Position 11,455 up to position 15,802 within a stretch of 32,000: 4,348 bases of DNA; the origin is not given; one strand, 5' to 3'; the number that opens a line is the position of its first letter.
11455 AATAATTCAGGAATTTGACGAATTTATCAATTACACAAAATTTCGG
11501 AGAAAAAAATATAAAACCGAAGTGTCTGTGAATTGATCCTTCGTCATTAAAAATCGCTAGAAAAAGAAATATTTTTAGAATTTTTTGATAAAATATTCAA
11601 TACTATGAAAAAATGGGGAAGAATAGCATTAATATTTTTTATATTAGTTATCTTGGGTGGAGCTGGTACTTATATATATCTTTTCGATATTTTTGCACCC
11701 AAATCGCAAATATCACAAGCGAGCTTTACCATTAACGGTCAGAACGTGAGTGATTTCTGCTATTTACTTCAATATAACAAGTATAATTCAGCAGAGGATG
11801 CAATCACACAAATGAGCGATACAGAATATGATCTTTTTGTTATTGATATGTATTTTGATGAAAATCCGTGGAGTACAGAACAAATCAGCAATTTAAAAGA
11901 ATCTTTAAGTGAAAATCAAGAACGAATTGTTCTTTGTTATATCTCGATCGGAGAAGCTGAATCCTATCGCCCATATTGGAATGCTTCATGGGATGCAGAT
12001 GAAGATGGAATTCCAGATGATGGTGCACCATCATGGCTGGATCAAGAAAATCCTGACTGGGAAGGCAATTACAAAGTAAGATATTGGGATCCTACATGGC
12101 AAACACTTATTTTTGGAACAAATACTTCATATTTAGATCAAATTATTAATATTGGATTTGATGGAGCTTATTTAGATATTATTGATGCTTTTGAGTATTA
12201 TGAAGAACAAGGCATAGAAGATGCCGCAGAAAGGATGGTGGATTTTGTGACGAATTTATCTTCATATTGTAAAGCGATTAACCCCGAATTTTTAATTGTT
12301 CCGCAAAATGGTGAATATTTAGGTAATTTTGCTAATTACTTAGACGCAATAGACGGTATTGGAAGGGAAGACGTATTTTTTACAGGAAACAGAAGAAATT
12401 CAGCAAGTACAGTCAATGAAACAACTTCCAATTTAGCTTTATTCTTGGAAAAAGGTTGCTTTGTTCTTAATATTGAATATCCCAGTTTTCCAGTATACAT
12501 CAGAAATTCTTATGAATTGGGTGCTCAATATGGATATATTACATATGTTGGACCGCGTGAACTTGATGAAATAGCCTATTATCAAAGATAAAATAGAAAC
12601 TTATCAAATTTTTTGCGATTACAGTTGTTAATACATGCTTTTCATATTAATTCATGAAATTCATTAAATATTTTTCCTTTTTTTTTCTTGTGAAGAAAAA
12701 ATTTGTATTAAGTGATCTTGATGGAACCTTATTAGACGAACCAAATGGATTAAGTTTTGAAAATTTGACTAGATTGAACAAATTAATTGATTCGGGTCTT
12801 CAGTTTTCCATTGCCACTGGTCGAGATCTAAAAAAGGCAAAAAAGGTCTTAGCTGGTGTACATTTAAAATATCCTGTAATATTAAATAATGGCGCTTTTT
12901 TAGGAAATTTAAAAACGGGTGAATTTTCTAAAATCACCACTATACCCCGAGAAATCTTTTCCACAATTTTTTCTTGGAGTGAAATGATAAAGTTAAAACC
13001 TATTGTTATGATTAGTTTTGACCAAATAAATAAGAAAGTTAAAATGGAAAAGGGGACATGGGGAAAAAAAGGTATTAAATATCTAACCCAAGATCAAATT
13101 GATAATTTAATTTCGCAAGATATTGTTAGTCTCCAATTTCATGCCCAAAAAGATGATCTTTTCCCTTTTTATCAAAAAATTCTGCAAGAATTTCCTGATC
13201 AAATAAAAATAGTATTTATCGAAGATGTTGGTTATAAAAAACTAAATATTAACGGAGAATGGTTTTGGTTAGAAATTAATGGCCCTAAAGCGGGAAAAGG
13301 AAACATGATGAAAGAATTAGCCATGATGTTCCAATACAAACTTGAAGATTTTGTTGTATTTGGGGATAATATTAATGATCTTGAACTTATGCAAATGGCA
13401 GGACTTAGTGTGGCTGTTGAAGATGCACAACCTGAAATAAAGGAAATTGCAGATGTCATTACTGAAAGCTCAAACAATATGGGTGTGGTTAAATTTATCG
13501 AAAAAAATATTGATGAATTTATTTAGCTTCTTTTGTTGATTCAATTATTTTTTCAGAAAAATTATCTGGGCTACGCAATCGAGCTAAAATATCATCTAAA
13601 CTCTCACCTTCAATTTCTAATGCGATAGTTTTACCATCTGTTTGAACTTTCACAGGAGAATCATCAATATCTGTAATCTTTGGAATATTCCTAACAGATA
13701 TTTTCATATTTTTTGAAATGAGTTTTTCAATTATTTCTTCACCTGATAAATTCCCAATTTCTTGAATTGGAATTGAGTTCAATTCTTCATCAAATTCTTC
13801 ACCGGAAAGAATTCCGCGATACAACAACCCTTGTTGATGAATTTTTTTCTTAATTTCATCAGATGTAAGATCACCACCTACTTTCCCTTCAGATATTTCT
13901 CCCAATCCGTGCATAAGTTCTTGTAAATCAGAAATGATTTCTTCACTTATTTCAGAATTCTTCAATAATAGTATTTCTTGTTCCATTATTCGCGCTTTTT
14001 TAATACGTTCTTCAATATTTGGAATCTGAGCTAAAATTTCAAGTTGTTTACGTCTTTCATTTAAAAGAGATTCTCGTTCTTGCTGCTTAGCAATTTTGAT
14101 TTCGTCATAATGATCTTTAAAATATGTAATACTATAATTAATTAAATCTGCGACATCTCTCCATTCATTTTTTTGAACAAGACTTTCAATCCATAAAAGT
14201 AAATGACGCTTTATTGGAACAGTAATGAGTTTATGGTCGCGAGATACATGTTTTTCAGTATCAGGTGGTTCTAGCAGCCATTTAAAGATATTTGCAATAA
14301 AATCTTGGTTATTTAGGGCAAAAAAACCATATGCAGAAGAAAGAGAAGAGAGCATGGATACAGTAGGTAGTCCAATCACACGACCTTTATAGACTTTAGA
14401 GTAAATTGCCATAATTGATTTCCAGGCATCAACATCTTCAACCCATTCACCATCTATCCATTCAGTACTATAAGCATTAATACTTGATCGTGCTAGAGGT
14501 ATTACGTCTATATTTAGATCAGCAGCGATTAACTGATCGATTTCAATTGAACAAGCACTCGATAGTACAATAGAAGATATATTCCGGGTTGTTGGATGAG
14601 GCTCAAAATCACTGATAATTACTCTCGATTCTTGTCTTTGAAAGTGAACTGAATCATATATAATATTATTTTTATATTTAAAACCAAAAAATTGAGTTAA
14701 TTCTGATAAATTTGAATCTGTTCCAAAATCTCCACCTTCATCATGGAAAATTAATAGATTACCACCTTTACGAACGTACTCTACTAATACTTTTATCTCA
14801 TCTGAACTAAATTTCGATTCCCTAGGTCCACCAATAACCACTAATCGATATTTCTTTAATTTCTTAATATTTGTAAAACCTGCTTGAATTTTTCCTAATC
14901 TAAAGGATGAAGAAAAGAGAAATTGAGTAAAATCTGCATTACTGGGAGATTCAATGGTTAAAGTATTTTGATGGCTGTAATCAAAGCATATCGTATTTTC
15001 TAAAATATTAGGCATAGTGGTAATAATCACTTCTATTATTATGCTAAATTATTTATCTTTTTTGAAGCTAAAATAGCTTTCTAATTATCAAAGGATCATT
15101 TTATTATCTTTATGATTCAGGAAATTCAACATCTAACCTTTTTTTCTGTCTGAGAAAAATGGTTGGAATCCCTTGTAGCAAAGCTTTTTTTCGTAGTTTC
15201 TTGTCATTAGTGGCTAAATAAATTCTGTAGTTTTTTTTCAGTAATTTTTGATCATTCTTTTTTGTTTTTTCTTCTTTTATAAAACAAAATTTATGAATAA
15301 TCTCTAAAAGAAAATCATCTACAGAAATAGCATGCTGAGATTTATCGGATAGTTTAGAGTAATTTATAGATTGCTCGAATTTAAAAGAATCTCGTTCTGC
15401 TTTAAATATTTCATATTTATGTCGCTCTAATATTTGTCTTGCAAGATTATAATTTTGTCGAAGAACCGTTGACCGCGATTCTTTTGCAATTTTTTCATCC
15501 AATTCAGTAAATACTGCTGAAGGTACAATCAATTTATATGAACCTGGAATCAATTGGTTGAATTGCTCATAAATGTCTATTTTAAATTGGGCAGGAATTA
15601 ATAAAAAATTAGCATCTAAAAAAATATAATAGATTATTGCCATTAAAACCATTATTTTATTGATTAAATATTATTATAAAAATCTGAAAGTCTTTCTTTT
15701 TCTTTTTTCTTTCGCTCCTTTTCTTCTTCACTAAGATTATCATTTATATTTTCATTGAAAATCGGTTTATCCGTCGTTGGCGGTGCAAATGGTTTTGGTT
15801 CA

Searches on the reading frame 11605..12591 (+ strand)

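Call 8: search_protein_families(library=pfam, proteins=[window:11605-12591:+], max_evalue=0.01)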
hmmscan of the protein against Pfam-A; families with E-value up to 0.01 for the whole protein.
window:11605-12591:+ (328 aa): 1 family
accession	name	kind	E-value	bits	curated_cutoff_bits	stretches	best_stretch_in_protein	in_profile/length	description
PF03537.19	Glyco_hydro_114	-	1.2e-23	84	27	1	72-321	14-228/231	Glycoside-hydrolase family GH114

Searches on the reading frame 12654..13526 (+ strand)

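Call 8: search_protein_families(library=pfam, proteins=[window:12654-13526:+], max_evalue=0.01)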
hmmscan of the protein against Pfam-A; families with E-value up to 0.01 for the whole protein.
window:12654-13526:+ (290 aa): 3 families
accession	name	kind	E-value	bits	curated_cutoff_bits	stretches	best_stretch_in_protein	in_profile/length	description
PF08282.18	Hydrolase_3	-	2.5e-45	155.6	20.9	1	18-282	1-255/255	haloacid dehalogenase-like hydrolase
PF05116.19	S6PP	-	4.7e-13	49.7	20.3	2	210-263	161-215/247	Sucrose-6F-phosphate phosphohydrolase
PF00702.32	Hydrolase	-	0.0026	18.6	26.4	0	215-250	156-191/191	haloacid dehalogenase-like hydrolase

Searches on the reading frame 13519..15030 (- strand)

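Call 8: search_protein_families(library=pfam, proteins=[window:13519-15030:-], max_evalue=0.01)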
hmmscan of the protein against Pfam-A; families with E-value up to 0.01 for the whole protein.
window:13519-15030:- (503 aa): 4 families
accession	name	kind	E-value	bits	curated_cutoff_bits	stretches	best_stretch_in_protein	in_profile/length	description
PF09822.16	ABC_transp_aux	-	5.2e-13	49.3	34.7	1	29-188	16-196/288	ABC-type uncharacterized transport system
PF23355.1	IFT52_GIFT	-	1.4e-09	37.8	27.2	1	40-130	26-114/246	IFT52 GIFT domain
PF06283.17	ThuA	-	0.0015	19.3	33.4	1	51-153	42-133/209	Trehalose utilisation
PF14258.12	DUF4350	-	0.0049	17.6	30.4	1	59-106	37-76/181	Domain of unknown function (DUF4350)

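Call 26: search_protein_families(library=ncbifam, proteins=[window:13519-15030:-], max_evalue=0.01)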
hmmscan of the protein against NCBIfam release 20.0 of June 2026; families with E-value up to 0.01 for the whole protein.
window:13519-15030:- (503 aa): 1 family
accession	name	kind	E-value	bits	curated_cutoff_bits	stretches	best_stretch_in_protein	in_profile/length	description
TIGR03521.1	GldG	equivalog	4.9e-06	25.4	389.85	1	43-123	216-295/552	gliding motility-associated ABC transporter substrate-binding protein GldG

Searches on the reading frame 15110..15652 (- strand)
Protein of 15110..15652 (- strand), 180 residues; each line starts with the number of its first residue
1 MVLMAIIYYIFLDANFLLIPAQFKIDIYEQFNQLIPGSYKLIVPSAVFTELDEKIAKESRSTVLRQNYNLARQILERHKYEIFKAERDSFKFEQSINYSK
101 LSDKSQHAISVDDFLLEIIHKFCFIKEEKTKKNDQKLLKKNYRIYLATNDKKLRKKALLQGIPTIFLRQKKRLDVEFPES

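Call 8: search_protein_families(library=pfam, proteins=[window:15110-15652:-], max_evalue=0.01)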
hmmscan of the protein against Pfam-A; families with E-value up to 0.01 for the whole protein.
window:15110-15652:- (180 aa): 2 families
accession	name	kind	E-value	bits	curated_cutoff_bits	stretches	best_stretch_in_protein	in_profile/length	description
PF18477.7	PIN_9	-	1.1e-16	61.6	26.3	2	10-60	1-49/116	PIN like domain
PF13638.12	PIN_4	-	3.6e-10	40.7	21.9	1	12-164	3-128/132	PIN domain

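Call 25: search_solved_structures(query=window:15110-15652:-, max_evalue=1)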
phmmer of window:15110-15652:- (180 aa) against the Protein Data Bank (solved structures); distinct sequences matched with E-value up to 1: 9.
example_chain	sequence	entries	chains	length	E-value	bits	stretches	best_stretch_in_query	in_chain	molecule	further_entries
1o4w_A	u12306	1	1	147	8.5e-05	25.9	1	113-177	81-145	PIN (PilT N-terminus) domain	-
5yz4_A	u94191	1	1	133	0.09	16.1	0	8-52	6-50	rRNA-processing protein fcf1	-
6rxt_UX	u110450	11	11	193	0.1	16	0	8-58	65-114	Utp24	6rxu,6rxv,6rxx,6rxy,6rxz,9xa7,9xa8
5oql_P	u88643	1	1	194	0.11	15.9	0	8-58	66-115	Utp24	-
5jpq_d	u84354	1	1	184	0.16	15.3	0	8-58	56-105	Utp24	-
6xu6_AZ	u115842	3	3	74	0.2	14.9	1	26-83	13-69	40S ribosomal protein S25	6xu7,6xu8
4v6w_AZ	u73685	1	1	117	0.49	13.7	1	26-83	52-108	40S ribosomal protein S25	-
2hww_A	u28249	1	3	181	0.87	12.9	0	38-164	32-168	Telomerase-binding protein EST1A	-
2dok_A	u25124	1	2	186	0.89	12.9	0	38-164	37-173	Telomerase-binding protein EST1A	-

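Call 26: search_protein_families(library=ncbifam, proteins=[window:15110-15652:-], max_evalue=0.01)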
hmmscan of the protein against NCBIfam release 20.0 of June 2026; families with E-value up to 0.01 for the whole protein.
window:15110-15652:- (180 aa): 0 families
